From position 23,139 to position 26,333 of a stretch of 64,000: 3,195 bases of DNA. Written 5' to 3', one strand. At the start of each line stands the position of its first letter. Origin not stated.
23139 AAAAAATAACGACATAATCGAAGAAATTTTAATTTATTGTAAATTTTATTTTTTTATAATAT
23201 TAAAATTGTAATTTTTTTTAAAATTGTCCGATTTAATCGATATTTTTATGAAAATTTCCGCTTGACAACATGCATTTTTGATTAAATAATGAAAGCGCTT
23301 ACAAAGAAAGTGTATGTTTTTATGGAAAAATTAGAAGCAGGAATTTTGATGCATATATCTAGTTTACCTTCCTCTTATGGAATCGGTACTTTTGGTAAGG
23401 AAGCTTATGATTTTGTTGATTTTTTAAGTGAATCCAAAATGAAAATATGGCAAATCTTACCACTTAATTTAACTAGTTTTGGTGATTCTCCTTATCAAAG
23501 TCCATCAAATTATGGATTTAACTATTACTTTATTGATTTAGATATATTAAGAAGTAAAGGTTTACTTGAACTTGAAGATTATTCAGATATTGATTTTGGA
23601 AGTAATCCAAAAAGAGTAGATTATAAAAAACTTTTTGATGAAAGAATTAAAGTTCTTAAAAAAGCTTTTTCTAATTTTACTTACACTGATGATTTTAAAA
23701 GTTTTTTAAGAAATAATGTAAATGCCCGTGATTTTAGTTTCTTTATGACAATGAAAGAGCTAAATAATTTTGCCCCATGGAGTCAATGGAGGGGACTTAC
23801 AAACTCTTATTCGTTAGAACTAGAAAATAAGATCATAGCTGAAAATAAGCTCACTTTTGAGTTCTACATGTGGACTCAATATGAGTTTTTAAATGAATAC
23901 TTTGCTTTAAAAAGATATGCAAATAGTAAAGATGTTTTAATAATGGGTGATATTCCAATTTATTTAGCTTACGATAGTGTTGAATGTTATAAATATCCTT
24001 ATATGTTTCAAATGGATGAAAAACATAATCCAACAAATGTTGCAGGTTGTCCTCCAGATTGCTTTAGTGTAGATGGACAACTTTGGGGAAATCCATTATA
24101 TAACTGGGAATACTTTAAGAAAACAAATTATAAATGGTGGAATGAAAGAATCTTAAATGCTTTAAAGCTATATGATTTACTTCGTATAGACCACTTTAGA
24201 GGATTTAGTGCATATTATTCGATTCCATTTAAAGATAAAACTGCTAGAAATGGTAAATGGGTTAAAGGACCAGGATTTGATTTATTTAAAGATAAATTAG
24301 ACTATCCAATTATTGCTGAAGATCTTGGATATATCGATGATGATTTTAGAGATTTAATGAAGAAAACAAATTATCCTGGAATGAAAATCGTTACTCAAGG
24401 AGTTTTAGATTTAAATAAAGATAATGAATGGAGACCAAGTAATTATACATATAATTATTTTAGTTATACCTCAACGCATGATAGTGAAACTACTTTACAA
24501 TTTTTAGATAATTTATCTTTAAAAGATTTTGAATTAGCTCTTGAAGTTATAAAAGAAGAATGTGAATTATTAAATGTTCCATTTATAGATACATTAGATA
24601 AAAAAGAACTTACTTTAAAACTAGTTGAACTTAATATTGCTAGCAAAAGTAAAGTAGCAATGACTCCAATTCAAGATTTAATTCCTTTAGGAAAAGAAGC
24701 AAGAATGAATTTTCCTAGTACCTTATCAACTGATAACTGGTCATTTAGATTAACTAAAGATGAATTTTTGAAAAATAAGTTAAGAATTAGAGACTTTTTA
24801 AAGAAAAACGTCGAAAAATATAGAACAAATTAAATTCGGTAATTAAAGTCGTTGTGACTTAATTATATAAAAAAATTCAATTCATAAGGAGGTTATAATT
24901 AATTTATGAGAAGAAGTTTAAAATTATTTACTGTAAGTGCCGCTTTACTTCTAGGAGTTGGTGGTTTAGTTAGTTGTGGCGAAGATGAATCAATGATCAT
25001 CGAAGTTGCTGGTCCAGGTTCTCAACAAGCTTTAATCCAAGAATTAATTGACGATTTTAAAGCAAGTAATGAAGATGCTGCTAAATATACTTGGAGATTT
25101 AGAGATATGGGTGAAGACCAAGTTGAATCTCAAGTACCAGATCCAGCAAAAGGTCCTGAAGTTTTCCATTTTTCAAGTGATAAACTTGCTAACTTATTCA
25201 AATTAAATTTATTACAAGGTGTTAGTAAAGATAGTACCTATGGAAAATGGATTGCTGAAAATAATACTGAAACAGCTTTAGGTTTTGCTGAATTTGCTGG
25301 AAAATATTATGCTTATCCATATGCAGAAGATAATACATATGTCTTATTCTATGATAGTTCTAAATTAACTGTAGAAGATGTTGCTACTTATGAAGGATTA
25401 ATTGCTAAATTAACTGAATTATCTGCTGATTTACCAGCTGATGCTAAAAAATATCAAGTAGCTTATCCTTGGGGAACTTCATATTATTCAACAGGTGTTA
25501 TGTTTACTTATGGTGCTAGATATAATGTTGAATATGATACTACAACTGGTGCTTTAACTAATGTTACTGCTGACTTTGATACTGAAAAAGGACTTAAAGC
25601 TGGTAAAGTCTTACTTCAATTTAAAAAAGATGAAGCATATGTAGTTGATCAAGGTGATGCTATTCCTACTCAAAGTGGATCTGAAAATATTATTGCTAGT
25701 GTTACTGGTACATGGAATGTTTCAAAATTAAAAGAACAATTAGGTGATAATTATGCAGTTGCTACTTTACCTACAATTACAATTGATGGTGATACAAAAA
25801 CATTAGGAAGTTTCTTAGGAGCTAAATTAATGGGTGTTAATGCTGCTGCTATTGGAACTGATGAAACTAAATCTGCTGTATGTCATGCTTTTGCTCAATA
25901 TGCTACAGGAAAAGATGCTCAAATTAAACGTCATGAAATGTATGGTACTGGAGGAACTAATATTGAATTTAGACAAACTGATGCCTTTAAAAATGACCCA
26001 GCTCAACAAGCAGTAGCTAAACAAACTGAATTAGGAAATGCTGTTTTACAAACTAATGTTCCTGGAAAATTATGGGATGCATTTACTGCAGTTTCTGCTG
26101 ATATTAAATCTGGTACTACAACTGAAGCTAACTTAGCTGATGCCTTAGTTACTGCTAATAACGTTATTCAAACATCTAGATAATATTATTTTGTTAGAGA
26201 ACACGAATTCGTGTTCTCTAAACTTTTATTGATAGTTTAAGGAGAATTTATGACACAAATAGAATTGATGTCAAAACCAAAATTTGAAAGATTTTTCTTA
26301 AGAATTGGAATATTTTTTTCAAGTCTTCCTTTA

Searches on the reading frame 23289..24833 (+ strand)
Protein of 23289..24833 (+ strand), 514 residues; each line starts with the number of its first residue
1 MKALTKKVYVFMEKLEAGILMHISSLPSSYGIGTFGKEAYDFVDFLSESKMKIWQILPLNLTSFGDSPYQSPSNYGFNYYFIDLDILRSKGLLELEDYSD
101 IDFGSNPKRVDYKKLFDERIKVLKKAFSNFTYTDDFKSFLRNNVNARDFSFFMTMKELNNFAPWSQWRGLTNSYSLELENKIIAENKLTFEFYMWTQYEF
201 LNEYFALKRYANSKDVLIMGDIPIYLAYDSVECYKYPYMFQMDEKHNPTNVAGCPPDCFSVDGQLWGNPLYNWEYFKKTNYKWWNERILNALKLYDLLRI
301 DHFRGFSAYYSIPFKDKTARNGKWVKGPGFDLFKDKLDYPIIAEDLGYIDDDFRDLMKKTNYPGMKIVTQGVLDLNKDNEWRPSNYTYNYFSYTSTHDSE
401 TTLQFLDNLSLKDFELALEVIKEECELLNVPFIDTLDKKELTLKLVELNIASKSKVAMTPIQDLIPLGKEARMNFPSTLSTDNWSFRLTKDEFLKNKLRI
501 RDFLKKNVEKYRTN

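Call 71: search_protein_families(library=pfam, proteins=[window:23289-24833:+], max_evalue=0.00001)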
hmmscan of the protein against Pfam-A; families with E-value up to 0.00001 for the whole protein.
window:23289-24833:+ (514 aa): 1 family
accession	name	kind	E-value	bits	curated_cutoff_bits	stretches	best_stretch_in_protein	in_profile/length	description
PF02446.23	Glyco_hydro_77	-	7.6e-141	470.6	25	1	21-492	1-463/465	4-alpha-glucanotransferase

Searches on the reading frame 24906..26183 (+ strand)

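Call 71: search_protein_families(library=pfam, proteins=[window:24906-26183:+], max_evalue=0.00001)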
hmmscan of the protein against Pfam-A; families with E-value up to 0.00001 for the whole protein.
window:24906-26183:+ (425 aa): 1 family
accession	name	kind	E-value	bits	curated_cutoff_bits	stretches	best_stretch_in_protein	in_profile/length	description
PF13416.11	SBP_bac_8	-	1.1e-18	68.4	27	1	47-366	2-276/279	Bacterial extracellular solute-binding protein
